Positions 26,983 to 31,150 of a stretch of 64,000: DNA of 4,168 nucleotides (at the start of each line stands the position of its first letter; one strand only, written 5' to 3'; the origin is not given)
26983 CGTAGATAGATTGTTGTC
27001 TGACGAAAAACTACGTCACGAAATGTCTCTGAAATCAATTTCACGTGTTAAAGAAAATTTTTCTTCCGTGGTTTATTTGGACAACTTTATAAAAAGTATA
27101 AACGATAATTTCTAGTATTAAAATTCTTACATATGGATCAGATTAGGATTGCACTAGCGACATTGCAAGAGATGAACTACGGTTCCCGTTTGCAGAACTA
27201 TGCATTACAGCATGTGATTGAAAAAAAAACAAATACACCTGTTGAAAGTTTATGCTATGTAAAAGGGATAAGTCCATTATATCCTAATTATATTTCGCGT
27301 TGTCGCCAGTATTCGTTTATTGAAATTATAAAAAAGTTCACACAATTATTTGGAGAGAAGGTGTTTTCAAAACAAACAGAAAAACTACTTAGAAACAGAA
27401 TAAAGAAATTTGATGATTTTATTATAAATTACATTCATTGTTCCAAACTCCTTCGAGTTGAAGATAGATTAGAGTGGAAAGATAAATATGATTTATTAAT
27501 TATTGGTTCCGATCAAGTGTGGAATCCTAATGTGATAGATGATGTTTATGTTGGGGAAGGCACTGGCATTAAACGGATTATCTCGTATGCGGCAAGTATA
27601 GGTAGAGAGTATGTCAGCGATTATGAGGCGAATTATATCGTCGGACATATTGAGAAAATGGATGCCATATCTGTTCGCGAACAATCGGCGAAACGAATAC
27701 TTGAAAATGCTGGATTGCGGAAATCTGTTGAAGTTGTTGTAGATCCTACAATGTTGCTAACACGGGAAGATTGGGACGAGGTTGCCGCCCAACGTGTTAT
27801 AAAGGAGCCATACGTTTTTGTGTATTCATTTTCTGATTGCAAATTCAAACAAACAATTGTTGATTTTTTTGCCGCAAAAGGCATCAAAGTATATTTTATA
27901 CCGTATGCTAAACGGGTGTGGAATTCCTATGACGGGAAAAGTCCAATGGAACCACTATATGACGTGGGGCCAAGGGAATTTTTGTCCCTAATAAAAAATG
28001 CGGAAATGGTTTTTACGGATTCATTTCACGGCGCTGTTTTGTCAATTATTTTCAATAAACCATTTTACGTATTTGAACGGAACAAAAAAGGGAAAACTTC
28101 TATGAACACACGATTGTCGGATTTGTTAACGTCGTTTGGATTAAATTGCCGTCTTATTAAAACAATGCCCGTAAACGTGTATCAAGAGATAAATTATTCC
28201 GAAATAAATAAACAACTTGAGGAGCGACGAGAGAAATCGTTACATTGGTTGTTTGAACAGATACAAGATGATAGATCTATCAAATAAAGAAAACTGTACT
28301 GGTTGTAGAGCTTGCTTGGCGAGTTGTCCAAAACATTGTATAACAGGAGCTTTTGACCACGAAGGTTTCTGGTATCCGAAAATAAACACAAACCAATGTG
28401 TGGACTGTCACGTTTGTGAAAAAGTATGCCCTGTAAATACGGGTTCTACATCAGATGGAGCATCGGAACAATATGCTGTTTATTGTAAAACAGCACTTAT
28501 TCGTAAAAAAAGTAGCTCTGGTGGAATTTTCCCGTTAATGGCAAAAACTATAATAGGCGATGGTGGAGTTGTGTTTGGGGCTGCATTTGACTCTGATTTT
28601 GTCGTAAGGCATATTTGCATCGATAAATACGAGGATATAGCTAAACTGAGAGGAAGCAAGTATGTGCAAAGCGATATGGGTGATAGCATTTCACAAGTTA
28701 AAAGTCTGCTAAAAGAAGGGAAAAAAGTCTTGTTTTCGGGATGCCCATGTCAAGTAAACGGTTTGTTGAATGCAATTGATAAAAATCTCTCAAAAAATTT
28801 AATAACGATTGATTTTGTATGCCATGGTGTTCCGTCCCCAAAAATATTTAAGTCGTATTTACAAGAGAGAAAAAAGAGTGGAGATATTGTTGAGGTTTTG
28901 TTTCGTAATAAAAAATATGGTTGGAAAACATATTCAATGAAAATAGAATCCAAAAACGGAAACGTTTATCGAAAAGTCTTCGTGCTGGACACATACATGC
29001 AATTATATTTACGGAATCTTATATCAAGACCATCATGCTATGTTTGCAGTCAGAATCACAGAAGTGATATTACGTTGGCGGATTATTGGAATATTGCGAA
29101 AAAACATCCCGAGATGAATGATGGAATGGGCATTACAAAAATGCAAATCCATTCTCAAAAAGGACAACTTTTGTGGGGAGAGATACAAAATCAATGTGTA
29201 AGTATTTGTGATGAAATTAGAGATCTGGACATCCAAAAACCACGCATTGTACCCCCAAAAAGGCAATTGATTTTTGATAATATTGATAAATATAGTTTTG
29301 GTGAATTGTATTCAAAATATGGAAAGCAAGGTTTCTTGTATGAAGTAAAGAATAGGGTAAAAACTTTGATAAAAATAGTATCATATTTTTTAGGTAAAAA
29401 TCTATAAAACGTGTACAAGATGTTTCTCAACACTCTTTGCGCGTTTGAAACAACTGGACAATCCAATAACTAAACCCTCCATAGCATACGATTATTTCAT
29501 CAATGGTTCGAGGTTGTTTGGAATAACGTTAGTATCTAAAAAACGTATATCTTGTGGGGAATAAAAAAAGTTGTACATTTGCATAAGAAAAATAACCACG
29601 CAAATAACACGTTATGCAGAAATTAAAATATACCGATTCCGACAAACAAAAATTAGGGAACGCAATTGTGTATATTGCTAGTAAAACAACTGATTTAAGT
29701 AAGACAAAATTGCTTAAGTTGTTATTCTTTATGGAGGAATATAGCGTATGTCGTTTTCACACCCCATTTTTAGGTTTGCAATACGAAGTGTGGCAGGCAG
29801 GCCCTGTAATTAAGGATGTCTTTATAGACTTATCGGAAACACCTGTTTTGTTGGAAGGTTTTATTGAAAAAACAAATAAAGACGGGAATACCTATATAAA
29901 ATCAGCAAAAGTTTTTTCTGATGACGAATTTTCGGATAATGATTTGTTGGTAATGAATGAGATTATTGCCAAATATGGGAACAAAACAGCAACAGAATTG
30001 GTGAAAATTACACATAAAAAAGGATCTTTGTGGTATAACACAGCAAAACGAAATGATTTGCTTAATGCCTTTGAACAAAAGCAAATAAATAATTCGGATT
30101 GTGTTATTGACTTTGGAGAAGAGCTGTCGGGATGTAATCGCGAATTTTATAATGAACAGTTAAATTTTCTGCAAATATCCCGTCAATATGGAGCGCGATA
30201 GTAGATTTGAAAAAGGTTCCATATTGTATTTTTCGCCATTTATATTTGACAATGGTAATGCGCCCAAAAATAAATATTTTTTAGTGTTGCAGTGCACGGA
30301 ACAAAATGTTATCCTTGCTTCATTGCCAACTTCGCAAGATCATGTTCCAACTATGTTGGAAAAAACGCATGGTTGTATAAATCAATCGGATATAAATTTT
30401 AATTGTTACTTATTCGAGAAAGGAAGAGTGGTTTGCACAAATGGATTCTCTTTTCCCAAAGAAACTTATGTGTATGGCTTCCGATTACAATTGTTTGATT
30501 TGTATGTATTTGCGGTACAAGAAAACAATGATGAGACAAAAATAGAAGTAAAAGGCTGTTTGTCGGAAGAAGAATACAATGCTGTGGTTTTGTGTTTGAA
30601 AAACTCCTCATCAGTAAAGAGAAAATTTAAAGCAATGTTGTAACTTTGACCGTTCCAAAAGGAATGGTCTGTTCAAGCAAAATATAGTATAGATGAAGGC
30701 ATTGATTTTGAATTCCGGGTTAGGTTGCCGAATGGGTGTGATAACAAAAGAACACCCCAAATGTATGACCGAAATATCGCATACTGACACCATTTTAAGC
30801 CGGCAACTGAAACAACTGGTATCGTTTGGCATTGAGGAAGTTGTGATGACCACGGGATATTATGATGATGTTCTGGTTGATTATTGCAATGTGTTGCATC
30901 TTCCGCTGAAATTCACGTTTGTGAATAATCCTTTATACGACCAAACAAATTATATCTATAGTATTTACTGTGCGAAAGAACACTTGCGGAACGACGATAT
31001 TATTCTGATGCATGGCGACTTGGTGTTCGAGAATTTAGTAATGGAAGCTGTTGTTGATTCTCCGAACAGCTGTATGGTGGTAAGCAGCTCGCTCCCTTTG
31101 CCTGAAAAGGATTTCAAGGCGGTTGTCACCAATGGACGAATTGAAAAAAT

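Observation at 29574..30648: Panacea (DUF4065) antitoxin with an uncharacterised 151-aa partner: a candidate new PanA/PanT toxin-antitoxin pair embedded in a capsule locus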

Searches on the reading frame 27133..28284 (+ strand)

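Call 57: search_protein_families(library=pfam, proteins=[window:27133-28284:+], max_evalue=0.00001)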
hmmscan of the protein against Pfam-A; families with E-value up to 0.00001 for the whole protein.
window:27133-28284:+ (384 aa): 1 family
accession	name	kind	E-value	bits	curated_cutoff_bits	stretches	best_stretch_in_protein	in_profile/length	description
PF04230.19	PS_pyruv_trans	-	8.9e-32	111.5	25.3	1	15-316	1-278/280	Polysaccharide pyruvyl transferase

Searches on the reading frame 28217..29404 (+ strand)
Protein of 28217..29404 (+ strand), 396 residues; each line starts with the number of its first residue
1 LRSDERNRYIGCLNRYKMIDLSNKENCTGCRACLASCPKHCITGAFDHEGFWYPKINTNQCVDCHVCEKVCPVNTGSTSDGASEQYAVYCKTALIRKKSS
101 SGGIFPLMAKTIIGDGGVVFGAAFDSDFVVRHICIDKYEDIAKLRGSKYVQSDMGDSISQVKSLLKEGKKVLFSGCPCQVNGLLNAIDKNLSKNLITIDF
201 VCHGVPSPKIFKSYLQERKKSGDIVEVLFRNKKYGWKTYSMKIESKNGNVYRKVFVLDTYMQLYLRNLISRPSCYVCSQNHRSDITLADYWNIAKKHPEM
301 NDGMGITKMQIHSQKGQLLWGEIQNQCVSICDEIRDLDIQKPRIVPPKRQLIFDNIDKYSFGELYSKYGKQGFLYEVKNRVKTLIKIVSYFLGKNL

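Call 57: search_protein_families(library=pfam, proteins=[window:28217-29404:+], max_evalue=0.00001)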
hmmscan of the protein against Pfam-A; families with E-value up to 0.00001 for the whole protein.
window:28217-29404:+ (396 aa): 5 families
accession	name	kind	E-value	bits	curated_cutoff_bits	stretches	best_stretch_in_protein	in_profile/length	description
PF04432.18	FrhB_FdhB_C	-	3e-16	60.1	23.3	1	169-326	2-139/150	Coenzyme F420 hydrogenase/dehydrogenase, beta subunit C terminus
PF12838.12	Fer4_7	-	8.7e-09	36.2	27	1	26-74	1-51/52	4Fe-4S dicluster domain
PF12797.12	Fer4_2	-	6.3e-07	29.4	24.5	0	52-73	1-22/22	4Fe-4S binding domain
PF00037.32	Fer4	-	8e-07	29.1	21.1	0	54-74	1-21/24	4Fe-4S binding domain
PF13187.11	Fer4_9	-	1.7e-06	28.4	27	1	26-74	1-50/52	4Fe-4S dicluster domain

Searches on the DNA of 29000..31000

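Call 74: search_rna_families(source=window, start=29000, end=31000, threshold=evalue, max_evalue=1)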
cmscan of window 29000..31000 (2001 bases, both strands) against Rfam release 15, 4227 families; matches with E-value up to 1: 1.
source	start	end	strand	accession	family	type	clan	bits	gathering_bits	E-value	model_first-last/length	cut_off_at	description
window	29354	29457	+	RF02759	LasI_thermometer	Cis-reg; thermoregulator;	-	23.3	76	0.27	1-110/110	no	LasI 5' UTR ROSE like thermometer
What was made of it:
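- Tried and rejected: Rfam gave only a sub-threshold chance hit (call 74).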

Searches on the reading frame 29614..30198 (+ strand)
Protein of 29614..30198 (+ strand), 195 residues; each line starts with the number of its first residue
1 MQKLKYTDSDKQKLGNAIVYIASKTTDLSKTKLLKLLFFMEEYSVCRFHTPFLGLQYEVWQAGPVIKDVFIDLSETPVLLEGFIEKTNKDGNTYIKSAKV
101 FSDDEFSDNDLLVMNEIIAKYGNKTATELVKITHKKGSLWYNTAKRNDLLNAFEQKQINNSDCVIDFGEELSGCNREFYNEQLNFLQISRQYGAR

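Call 3: search_protein_families(library=pfam, proteins=[window:29614-30198:+], max_evalue=1)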
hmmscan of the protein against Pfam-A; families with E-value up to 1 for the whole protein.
window:29614-30198:+ (195 aa): 1 family
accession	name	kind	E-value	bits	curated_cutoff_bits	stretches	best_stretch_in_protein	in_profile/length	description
PF13274.11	SocA_Panacea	-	1.7e-19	71.2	25.7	1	33-141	1-113/113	Antitoxin SocA-like, Panacea domain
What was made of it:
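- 29614..30201 (+): panA: 195-aa Panacea (DUF4065) antitoxin candidate. Panacea core is residues 33-141 (nt 29710-30036). The C-terminal tail is residues 142-195 (nt 30037-30198) and carries a family-conserved I-D-F motif. Pfam PF13274, E 1.7e-19 (call 3).
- On PanA (Panacea/DUF4065 antitoxins): 71.2 bits against a 25.7-bit cutoff, E 1.7e-19, full-length domain 1-113/113 (call 3).
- Checked: The 195-aa protein matches PF13274 SocA_Panacea at 71.2 bits (cutoff 25.7), E 1.7e-19, residues 33-141 (call 3).
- PanA identity: Pfam Panacea 71 bits against a 25.7-bit cutoff (call 3).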

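Call 4: search_protein_families(library=ncbifam, proteins=[window:29614-30198:+], max_evalue=1)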
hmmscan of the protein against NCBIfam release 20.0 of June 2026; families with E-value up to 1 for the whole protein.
window:29614-30198:+ (195 aa): 1 family
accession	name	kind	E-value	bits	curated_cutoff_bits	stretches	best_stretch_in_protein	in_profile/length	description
NF047745.1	SocA_antitoxin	equivalog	1.8e-11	44.1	190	1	13-149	5-138/176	type VI toxin-antitoxin system SocA family antitoxin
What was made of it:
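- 29614..30201 (+): NCBIfam SocA equivalog scores only 44 bits against a 190-bit cutoff (call 4).
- On SocA (type VI antitoxin, NCBIfam NF047745 equivalog): 44.1 bits against a 190-bit cutoff (call 4).
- Closest known: SocAB. Different: The NCBIfam SocA equivalog scores 44 bits against a cutoff of 190 (call 4).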

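Call 5: search_protein_families(library=padloc, proteins=[window:29614-30198:+], max_evalue=1)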
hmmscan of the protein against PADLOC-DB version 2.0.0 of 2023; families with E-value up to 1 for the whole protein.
window:29614-30198:+ (195 aa): 0 families
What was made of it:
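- On Known anti-phage defence systems (PADLOC): No family matches either protein at E up to 1 (call 5).
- No PADLOC defence model matches either protein (call 5).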

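Call 8: search_protein_families(library=phrogs, proteins=[window:29614-30198:+], max_evalue=1)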
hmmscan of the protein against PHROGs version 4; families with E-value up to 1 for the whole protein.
window:29614-30198:+ (195 aa): 6 families
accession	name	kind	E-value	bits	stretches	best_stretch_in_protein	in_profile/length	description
phrog_1281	-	unknown function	1.4e-21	78.1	1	6-171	5-154/195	-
phrog_10390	-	unknown function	1.8e-14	55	1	12-159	149-276/299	-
phrog_4074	-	unknown function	0.018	16.1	0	124-159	42-80/90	-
phrog_21950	-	unknown function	0.18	12.8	1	122-154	22-54/57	-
phrog_38700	-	unknown function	0.36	11.7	0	137-161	69-93/120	-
phrog_21804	-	unknown function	0.37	12.3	1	87-128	11-51/74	-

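Call 49: list_cluster_members(proteins=[L028:3001-3432:+, window:30188-30640:+, window:29614-30198:+])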
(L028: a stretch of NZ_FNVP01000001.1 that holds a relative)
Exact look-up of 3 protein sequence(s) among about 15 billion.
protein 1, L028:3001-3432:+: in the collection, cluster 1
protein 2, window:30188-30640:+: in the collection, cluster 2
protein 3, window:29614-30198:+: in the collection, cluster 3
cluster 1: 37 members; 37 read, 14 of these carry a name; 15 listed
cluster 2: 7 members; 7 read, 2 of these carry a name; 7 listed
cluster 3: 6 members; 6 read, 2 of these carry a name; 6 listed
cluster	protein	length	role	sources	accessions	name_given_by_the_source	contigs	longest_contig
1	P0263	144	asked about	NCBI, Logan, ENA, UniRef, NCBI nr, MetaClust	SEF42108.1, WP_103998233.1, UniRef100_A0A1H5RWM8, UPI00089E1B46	hypothetical protein [Flavobacterium urumqiense] | Uncharacterized protein n=2 Tax=Flavobacterium TaxID=237 RepID=A0A1H5RWM8_9FLAO | status=active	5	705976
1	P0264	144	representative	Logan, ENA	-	-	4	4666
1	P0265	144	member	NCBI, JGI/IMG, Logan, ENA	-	hypothetical protein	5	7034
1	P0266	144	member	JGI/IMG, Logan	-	hypothetical protein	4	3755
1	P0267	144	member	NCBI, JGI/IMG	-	hypothetical protein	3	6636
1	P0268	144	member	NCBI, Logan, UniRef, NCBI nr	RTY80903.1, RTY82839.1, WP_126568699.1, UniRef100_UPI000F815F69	hypothetical protein EKL97_09130 [Flavobacterium sp. LS1P28] | hypothetical protein n=1 Tax=unclassified Flavobacterium TaxID=196869 RepID=UPI000F815F69 | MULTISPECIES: hypothetical protein [unclassified Flavobacterium]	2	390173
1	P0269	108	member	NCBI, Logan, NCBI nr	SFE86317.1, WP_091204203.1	hypothetical protein [Flavobacterium xueshanense]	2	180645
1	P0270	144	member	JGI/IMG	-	hypothetical protein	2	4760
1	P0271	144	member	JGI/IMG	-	hypothetical protein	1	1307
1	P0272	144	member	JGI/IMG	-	hypothetical protein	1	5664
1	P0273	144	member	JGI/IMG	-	hypothetical protein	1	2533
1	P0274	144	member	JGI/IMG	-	hypothetical protein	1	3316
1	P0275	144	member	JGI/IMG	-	hypothetical protein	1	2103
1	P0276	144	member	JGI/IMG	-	hypothetical protein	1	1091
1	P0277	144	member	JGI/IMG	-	hypothetical protein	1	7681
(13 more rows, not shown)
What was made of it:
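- Closest known: SocAB. Same: NCBI annotators name the window's antitoxin "SocA family protein" (call 49).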

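Call 70: search_solved_structures(query=window:29614-30198:+, max_evalue=1, show_alignments=2)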
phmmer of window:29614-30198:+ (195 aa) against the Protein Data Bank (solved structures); distinct sequences matched with E-value up to 1: 4.
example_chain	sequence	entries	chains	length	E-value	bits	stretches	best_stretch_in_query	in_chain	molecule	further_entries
9d91_A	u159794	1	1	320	0.21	14.4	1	72-130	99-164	Asparaginase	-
1lkn_A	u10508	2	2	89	0.21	14.4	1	57-95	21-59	hypothetical protein tm1112 | uncharacterized protein TM1112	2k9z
1o5u_A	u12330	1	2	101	0.28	14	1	57-95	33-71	novel Thermotoga maritima enzyme TM1112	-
5mrc_KK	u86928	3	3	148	0.97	12.2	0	90-154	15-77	uS11m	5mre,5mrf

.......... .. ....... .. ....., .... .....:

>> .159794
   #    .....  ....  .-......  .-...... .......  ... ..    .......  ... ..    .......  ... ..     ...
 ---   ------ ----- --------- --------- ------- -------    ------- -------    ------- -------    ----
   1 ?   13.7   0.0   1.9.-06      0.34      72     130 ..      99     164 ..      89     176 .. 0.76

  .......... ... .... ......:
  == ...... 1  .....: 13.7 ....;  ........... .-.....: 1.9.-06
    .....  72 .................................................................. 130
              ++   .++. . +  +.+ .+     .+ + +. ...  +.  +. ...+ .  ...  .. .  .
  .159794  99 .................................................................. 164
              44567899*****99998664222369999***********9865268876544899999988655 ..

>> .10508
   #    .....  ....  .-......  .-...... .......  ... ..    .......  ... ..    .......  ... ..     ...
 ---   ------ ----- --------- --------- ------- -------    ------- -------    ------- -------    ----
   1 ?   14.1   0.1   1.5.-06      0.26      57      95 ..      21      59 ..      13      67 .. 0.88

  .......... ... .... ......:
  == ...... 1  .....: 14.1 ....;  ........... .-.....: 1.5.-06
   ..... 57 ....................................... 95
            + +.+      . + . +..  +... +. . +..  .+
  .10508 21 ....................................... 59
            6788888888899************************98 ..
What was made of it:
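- Tried and rejected: PanA has no solved relative by sequence (call 70).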
